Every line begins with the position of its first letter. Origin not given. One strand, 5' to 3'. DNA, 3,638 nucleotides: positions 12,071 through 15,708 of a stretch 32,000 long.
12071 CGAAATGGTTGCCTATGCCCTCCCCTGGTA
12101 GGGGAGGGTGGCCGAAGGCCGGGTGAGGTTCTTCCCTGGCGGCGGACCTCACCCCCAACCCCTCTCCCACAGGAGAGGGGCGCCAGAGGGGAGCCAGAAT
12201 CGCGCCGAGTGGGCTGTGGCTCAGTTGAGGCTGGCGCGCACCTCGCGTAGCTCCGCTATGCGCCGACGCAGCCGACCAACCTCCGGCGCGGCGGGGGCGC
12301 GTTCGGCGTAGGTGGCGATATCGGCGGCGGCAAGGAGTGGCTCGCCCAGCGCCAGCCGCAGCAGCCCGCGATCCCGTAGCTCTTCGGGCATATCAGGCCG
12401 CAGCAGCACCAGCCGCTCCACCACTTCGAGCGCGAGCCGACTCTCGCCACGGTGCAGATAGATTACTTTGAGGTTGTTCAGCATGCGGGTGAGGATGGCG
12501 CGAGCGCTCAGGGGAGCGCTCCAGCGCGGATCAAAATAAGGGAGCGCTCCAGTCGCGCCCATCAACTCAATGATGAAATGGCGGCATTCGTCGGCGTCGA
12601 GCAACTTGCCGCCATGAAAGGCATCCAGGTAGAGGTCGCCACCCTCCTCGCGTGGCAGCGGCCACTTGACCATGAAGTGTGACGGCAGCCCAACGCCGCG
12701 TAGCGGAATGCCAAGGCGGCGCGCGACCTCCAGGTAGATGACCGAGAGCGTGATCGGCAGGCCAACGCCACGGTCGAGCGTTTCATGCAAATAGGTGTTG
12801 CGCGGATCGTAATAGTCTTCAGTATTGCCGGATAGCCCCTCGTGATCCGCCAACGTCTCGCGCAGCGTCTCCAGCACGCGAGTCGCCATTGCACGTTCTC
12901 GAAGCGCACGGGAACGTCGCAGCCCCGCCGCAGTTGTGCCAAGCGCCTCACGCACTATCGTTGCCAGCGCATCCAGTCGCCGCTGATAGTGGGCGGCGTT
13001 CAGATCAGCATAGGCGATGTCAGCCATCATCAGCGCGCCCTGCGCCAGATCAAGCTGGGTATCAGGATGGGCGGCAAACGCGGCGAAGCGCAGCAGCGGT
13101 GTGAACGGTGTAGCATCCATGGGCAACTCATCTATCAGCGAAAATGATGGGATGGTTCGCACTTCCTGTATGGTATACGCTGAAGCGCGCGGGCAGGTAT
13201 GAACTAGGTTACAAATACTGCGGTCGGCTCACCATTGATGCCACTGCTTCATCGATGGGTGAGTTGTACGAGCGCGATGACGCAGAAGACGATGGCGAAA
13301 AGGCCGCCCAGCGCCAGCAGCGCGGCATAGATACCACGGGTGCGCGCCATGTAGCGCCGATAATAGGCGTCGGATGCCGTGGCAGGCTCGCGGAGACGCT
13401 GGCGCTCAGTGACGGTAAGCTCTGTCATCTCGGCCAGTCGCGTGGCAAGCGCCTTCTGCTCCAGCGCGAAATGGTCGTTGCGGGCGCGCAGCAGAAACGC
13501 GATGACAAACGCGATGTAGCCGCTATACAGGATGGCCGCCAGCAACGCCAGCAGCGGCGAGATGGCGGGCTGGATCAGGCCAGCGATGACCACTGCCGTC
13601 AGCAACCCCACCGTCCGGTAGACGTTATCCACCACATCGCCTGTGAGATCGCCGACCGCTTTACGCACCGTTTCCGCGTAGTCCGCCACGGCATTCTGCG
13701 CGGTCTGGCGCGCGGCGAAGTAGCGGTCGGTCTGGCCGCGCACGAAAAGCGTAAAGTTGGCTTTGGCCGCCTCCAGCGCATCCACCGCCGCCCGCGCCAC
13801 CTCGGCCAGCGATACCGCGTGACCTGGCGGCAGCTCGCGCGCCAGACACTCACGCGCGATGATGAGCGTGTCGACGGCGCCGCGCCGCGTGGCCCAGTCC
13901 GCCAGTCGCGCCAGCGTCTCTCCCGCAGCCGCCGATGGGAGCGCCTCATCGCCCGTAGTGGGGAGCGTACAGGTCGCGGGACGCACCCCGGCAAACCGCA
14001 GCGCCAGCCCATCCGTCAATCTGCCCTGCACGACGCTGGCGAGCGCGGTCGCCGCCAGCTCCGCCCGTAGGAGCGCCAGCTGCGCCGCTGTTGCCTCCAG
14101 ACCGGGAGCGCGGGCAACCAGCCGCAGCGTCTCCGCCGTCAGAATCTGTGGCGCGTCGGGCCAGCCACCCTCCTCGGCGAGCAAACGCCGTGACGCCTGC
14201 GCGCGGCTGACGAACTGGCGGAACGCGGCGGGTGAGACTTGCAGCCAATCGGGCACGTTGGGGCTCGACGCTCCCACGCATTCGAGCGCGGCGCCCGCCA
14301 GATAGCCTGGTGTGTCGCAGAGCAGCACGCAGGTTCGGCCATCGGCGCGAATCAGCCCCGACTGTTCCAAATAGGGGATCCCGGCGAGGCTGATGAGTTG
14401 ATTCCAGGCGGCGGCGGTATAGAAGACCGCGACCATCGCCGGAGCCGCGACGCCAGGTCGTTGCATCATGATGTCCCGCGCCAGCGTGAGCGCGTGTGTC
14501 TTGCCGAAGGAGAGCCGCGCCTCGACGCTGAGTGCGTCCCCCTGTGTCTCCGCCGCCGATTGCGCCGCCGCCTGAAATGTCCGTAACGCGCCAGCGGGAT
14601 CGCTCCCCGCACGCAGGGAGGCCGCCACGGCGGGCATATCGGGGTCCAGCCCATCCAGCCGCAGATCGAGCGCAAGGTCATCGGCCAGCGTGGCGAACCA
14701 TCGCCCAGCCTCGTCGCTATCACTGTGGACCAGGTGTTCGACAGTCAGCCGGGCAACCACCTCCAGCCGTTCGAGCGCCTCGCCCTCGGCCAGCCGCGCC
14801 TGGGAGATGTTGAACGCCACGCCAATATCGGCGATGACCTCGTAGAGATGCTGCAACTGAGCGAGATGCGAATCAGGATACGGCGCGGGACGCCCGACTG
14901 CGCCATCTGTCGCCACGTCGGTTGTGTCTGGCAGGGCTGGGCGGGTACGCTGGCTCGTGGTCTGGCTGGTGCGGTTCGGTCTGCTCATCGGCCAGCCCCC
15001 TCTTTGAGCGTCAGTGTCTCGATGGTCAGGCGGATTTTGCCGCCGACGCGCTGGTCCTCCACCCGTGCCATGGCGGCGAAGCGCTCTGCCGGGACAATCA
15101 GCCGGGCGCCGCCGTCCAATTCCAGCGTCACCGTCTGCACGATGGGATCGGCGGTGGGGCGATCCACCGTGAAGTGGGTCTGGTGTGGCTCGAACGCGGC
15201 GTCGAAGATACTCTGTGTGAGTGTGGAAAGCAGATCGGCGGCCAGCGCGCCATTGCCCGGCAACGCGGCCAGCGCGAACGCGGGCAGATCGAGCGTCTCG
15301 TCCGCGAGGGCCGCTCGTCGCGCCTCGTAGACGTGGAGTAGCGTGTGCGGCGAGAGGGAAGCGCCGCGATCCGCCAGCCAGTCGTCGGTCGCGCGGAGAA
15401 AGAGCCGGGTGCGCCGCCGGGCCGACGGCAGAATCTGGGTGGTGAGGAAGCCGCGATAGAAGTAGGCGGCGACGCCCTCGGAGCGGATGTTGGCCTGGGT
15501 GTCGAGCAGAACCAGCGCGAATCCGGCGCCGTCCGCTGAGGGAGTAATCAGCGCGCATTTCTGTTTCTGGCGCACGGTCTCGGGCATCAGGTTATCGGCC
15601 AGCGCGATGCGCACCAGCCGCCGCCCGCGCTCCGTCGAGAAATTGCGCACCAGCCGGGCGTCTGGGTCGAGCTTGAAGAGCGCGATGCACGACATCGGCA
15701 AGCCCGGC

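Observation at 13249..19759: Possible composite locus: nuclease-helicase + small divergent ORF + NA37 + membrane protein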

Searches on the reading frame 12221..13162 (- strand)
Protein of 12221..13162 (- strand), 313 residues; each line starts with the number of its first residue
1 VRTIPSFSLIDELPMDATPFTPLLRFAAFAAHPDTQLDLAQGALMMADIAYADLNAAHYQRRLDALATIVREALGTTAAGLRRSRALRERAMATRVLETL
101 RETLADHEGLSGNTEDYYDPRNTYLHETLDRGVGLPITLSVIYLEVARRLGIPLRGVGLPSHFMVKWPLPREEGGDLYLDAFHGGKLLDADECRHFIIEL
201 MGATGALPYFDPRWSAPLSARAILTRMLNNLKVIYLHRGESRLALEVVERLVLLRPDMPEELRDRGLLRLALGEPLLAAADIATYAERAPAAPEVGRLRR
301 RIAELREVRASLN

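Call 4: search_protein_families(library=pfam, proteins=[window:12221-13162:-], max_evalue=0.01)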
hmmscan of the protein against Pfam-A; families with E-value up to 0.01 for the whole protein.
window:12221-13162:- (313 aa): 2 families
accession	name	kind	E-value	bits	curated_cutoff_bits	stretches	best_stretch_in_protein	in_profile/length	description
PF13369.12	Transglut_core2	-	8.6e-42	142.7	23.5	1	58-229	2-155/155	Transglutaminase-like superfamily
PF13371.12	TPR_9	-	1.2e-17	64.1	35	1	231-302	1-72/73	Tetratricopeptide repeat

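Call 71: find_related_loci(query=window:12221-13162:-, collection=metagenome_contigs, flank=10000)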
Query window:12221-13162:- (313 aa) in metagenome_contigs; peptide patterns used: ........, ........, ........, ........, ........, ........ (x = any residue, [..] = any of these).
394 stretches matched a pattern; 256 encode a relative of the query (tblastn E <= 1e-3); the best 80 are kept; 80 distinct loci.
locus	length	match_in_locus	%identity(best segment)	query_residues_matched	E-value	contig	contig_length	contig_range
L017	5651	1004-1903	95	14-313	0e+0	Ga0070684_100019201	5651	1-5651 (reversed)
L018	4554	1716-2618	95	14-313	0e+0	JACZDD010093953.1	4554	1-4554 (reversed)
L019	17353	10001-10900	95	14-313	4e-175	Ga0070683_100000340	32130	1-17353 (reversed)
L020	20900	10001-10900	95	14-313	4e-175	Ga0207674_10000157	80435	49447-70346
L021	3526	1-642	97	100-313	5e-138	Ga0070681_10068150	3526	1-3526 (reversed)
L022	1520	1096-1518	83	15-155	1e-74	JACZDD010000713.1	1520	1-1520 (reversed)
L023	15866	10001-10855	39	6-313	2e-61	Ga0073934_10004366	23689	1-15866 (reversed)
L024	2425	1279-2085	40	26-313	3e-60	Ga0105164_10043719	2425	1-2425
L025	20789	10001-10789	39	25-306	5e-59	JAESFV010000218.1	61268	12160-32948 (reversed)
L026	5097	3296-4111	42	22-313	6e-58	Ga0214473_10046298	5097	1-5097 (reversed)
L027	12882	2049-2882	41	19-313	5e-58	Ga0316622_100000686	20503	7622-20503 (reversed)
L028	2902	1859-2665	41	26-313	8e-57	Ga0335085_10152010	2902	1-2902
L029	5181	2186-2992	40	26-313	1e-56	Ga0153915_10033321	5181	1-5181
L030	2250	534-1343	39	25-313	2e-57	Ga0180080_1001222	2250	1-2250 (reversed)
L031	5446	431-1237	40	26-313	2e-56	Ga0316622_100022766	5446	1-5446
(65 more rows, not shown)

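Call 89: search_protein_families(library=ncbifam, proteins=[window:12221-13162:-], max_evalue=0.001)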
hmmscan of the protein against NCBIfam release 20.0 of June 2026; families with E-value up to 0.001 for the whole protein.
window:12221-13162:- (313 aa): 1 family
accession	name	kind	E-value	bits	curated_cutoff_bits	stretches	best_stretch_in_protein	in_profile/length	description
NF008188.0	PRK10941.1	equivalog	1.9e-14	53.8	391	1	91-305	53-261/269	invasion regulator SirB1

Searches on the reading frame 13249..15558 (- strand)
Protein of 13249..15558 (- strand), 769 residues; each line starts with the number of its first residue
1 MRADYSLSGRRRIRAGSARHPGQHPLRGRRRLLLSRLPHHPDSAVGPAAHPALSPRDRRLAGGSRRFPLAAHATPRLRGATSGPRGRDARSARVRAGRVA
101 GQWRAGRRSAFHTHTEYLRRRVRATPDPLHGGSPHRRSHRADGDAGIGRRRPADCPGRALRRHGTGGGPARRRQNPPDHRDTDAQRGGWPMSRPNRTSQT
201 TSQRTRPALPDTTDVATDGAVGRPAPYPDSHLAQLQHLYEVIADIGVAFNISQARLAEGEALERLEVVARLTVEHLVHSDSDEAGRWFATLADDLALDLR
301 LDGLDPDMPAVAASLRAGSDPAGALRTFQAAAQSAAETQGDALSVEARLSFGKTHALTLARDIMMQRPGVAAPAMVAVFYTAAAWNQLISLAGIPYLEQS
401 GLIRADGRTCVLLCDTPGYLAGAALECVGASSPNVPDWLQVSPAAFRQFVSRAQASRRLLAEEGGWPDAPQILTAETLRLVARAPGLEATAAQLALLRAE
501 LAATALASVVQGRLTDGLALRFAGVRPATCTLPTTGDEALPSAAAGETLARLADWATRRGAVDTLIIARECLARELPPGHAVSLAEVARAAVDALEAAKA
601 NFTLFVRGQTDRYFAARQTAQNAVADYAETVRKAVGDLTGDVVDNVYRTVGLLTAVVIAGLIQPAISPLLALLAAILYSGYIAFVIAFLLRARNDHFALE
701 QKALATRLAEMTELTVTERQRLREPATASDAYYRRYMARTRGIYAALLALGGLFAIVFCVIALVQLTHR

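Call 4: search_protein_families(library=pfam, proteins=[window:13249-15558:-], max_evalue=0.01)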
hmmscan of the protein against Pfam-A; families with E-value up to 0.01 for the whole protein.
window:13249-15558:- (769 aa): 0 families

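Call 5: search_protein_families(library=padloc, proteins=[window:13249-15558:-], max_evalue=0.01)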
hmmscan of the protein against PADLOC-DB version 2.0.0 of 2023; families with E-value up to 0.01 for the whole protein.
window:13249-15558:- (769 aa): 0 families
